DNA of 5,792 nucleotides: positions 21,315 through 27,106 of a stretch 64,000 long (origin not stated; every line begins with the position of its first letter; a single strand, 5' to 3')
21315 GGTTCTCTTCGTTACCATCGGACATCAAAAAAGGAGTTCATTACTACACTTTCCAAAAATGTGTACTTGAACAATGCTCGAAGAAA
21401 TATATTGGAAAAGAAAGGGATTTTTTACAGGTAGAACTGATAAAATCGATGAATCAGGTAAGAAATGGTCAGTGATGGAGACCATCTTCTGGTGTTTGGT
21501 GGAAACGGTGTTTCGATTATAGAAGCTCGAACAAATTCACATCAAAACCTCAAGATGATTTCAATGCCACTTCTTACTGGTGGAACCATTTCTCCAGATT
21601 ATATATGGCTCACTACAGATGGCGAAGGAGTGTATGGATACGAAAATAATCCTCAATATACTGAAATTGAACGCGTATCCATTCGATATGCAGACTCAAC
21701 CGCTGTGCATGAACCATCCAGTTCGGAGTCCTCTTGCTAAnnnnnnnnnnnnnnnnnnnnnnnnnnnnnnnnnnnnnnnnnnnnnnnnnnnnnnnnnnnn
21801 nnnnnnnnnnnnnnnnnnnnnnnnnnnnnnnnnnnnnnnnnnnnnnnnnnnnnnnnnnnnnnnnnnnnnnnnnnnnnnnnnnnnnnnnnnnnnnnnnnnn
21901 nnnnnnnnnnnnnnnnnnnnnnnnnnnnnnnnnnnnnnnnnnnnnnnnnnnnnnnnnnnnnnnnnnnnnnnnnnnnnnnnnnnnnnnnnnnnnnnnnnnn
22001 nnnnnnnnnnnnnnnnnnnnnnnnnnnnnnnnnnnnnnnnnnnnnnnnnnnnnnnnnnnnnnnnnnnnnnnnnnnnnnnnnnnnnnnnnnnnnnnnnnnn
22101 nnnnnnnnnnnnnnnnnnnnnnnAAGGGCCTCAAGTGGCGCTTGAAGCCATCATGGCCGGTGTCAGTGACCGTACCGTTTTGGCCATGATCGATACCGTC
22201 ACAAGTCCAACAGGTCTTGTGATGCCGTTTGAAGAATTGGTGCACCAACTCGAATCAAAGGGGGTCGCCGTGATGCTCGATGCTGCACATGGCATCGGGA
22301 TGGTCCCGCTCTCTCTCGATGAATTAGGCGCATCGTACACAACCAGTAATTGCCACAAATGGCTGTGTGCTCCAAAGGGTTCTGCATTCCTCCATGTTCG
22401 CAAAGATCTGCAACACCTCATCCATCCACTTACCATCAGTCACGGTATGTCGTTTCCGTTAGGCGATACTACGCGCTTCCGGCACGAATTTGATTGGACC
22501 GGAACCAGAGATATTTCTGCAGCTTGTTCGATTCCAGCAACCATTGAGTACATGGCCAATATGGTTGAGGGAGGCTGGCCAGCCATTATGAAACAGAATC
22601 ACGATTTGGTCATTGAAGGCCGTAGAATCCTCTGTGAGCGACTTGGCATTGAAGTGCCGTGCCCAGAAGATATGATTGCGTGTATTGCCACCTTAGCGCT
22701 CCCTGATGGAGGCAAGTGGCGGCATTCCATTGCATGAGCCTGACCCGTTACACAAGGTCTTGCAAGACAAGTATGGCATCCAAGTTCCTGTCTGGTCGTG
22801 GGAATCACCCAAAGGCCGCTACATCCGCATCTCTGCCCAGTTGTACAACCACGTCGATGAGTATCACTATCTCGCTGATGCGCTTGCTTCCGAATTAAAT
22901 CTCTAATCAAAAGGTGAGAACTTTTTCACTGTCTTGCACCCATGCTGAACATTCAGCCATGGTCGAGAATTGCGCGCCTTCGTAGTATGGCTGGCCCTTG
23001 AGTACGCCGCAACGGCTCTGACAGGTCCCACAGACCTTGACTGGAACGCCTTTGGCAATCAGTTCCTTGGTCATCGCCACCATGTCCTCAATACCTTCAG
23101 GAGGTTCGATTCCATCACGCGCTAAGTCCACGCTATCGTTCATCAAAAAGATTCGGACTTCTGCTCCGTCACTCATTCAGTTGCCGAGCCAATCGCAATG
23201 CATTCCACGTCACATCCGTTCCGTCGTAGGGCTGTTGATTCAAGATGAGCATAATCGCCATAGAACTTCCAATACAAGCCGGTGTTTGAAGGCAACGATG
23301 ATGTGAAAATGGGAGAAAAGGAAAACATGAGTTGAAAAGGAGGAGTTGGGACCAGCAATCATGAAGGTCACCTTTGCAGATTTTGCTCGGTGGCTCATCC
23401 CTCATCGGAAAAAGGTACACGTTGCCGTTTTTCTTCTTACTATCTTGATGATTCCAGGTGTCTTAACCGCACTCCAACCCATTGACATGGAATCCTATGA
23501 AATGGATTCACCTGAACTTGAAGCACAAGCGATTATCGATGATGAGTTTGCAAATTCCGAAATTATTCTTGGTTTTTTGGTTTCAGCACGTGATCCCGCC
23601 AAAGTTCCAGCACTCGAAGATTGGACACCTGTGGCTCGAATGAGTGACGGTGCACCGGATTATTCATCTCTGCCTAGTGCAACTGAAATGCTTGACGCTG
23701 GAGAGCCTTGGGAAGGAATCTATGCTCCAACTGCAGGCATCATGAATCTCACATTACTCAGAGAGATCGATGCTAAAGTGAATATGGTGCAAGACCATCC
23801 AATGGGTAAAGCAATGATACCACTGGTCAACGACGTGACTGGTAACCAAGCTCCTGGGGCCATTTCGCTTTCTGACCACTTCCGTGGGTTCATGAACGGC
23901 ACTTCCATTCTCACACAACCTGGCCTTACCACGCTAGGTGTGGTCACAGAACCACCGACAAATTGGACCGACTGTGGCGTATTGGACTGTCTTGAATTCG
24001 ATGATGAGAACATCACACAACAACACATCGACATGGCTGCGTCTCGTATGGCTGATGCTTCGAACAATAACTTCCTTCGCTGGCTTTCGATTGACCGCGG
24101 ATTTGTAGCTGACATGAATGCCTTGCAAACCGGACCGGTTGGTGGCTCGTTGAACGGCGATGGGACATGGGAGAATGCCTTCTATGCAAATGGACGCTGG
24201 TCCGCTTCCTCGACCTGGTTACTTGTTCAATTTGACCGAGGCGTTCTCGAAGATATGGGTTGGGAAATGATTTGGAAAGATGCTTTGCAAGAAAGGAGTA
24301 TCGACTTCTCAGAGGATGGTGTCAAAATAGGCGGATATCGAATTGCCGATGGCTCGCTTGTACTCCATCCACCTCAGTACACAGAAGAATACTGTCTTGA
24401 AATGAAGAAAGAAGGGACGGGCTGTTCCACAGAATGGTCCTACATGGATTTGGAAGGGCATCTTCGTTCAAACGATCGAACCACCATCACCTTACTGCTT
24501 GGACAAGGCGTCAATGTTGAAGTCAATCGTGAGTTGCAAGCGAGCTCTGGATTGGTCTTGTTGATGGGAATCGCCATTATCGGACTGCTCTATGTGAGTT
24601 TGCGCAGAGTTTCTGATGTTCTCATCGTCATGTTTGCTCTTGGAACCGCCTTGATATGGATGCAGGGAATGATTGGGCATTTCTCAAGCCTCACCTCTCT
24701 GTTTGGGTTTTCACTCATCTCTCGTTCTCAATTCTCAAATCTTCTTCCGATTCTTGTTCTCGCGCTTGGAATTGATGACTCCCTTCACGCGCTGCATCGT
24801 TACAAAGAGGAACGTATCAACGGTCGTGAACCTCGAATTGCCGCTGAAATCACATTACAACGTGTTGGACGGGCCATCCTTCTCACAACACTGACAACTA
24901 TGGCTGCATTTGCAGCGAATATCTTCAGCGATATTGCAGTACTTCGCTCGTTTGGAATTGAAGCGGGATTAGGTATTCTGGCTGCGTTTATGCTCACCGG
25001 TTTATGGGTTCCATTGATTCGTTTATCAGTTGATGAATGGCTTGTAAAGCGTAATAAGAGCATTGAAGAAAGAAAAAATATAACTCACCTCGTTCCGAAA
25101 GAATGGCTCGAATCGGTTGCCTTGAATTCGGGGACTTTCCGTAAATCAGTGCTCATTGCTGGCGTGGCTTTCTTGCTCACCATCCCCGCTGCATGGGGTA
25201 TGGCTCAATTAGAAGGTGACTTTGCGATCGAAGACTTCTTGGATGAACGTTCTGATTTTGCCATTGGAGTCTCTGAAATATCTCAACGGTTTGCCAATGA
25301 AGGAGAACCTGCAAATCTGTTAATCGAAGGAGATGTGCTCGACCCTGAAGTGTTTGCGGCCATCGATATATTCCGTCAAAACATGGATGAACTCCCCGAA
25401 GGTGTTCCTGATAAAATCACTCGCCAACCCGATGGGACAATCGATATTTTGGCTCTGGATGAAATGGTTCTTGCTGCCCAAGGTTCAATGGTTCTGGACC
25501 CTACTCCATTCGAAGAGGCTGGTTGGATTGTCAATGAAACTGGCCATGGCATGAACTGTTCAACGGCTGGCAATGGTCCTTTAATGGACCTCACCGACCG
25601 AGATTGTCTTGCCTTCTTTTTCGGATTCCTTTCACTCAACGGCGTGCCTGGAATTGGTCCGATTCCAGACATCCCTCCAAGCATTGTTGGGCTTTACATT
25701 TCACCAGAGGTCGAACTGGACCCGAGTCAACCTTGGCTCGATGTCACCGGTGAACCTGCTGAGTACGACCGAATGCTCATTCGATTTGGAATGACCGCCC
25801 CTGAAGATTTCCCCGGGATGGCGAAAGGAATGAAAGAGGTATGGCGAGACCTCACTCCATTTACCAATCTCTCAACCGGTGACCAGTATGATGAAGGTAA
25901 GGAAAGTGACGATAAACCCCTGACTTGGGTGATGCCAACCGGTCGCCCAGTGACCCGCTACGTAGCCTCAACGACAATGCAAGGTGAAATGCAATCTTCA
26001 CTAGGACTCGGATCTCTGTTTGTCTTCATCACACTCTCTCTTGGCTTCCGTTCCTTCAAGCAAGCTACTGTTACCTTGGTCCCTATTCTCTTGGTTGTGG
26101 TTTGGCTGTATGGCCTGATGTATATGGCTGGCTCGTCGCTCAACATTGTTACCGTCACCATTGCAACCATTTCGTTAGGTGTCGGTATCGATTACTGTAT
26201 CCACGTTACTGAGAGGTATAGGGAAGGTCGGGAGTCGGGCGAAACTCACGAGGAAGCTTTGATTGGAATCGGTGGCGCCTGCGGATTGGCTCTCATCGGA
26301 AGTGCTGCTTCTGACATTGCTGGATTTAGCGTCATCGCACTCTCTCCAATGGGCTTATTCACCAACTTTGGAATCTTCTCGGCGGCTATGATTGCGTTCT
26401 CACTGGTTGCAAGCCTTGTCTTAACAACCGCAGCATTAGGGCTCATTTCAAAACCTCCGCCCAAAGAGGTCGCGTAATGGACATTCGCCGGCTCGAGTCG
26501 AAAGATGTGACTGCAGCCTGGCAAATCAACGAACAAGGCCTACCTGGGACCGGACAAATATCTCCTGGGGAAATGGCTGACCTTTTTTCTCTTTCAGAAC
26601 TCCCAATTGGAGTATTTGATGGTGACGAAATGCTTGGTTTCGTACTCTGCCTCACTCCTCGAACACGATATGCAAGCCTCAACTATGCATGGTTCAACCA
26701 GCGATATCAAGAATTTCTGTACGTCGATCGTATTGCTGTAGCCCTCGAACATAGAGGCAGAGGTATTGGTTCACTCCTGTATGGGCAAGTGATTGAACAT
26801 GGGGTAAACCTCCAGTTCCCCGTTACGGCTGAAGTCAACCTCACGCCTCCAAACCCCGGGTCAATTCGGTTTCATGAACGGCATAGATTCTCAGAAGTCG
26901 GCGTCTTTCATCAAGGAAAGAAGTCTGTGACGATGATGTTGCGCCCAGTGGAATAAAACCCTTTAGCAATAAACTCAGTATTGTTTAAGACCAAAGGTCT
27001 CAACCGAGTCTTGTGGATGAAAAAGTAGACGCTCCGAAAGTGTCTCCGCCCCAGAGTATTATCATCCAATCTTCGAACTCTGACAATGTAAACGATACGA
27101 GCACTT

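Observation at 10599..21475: Co-oriented block of about 9 uncharacterised genes around a two-NTPase giant protein, AT-rich from about 12.6 kb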

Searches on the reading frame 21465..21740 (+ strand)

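Call 4: search_protein_families(library=pfam, proteins=[window:21465-21740:+], max_evalue=0.1)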
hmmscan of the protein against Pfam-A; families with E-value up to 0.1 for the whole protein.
window:21465-21740:+ (91 aa): 1 family
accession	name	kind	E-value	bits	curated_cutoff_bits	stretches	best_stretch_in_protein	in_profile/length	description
PF13964.12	Kelch_6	-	0.026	15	25.3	1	1-20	7-24/50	Kelch motif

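Call 5: search_protein_families(library=padloc, proteins=[window:21465-21740:+], max_evalue=0.1)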
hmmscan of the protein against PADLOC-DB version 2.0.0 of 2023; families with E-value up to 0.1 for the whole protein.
window:21465-21740:+ (91 aa): 0 families

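Call 11: search_protein_families(library=ncbifam, proteins=[window:21465-21740:+], max_evalue=0.1)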
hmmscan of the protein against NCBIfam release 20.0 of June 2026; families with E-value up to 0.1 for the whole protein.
window:21465-21740:+ (91 aa): 2 families
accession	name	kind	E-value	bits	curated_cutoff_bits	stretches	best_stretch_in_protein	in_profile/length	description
NF040709.1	benzoate_BenM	exception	0.0032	16.8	600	1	9-59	233-283/299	benzoate utilization transcription regulator BenM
NF053654.1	GroundWater_YciW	equivalog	0.014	15.2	310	1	57-83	103-129/179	YciW-related (seleno)protein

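Call 12: search_protein_families(library=phrogs, proteins=[window:21465-21740:+], max_evalue=0.1)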
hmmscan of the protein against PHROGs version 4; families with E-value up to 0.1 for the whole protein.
window:21465-21740:+ (91 aa): 1 family
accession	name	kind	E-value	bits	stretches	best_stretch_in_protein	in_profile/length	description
phrog_11028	-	unknown function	0.0068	16.9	1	10-68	199-256/301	-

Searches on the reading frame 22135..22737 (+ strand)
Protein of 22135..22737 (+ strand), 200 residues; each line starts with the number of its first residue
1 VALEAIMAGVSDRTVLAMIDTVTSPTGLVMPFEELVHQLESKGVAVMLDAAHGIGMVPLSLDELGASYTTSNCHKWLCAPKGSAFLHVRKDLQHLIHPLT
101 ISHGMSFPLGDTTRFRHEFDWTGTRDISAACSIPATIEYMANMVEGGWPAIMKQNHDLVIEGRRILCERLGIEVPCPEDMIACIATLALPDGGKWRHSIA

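Call 10: search_protein_families(library=pfam, proteins=[window:22135-22737:+], max_evalue=0.001)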
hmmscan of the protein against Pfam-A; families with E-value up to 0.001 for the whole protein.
window:22135-22737:+ (200 aa): 1 family
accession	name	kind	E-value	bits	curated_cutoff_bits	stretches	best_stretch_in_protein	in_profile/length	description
PF00266.25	Aminotran_5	-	9.9e-16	58.1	21.5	1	3-174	129-299/371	Aminotransferase class-V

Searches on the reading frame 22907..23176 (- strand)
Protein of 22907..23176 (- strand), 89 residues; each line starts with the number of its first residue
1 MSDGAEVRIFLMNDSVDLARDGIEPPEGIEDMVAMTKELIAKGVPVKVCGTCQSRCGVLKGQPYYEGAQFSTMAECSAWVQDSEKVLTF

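Call 10: search_protein_families(library=pfam, proteins=[window:22907-23176:-], max_evalue=0.001)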
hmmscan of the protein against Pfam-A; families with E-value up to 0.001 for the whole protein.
window:22907-23176:- (89 aa): 1 family
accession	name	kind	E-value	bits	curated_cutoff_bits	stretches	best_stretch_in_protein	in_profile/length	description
PF02635.20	DsrE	-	7e-13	49.2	22.7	1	4-89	31-116/116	DsrE/DsrF-like family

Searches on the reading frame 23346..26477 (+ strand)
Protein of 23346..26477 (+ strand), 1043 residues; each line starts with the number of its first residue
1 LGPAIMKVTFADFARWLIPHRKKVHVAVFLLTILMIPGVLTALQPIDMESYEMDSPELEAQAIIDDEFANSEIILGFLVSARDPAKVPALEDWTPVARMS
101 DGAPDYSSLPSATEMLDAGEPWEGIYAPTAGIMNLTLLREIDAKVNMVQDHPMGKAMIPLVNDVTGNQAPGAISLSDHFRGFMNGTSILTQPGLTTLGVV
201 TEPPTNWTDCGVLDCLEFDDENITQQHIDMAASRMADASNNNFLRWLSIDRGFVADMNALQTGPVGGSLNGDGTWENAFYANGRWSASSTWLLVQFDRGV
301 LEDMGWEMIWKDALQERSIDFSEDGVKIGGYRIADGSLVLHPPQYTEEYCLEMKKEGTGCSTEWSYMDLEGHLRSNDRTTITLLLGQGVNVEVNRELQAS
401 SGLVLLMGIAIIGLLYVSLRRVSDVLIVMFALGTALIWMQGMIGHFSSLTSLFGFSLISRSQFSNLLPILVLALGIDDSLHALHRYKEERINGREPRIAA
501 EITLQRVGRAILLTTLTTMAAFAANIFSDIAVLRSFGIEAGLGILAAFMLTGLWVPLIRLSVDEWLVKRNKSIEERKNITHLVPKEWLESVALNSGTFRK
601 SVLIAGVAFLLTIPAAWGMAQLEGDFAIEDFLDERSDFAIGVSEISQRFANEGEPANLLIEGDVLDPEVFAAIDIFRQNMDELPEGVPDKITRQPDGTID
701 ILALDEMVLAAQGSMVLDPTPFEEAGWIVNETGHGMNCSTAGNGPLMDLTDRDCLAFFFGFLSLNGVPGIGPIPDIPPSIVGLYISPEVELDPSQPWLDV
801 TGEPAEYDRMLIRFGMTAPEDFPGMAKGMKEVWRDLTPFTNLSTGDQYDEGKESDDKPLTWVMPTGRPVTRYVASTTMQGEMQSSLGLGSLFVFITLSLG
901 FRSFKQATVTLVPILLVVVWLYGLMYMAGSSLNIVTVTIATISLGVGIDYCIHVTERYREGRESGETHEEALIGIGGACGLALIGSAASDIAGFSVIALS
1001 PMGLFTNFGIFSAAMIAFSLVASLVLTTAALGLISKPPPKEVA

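Call 10: search_protein_families(library=pfam, proteins=[window:23346-26477:+], max_evalue=0.001)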
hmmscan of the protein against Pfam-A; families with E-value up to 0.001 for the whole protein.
window:23346-26477:+ (1043 aa): 4 families
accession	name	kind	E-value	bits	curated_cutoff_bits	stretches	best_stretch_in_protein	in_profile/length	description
PF03176.21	MMPL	-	9.5e-23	81.1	20.5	2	397-573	141-314/333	MMPL family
PF12349.14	Sterol-sensing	-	1.5e-12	48.1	22.3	1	439-554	14-128/153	Sterol-sensing domain of SREBP cleavage-activation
PF02460.24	Patched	-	3.6e-11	43.5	23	1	405-550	4-145/156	Patched SSD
PF00873.25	ACR_tran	-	3.1e-05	22.4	28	1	881-1036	332-491/1021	AcrB/AcrD/AcrF family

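Call 31: find_encoding_contigs(protein=window:23346-26477:+, flank=10000, max_places=6)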
Protein window:23346-26477:+ (1043 aa): no gene with exactly this product is on record in the collection.

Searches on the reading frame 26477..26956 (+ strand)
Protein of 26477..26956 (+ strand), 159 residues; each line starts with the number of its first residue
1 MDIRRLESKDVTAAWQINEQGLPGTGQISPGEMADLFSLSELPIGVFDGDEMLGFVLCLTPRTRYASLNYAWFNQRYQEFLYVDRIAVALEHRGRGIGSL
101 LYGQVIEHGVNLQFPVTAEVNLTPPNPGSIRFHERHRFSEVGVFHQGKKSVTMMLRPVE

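Call 10: search_protein_families(library=pfam, proteins=[window:26477-26956:+], max_evalue=0.001)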
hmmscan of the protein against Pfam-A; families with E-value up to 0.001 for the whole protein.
window:26477-26956:+ (159 aa): 2 families
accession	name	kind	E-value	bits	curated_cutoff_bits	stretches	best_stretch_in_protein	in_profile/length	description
PF00583.31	Acetyltransf_1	-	3.9e-11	43.7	20.7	1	42-136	34-114/116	Acetyltransferase (GNAT) family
PF13508.13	Acetyltransf_7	-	4.7e-05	24.1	27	1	71-136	28-80/84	Acetyltransferase (GNAT) domain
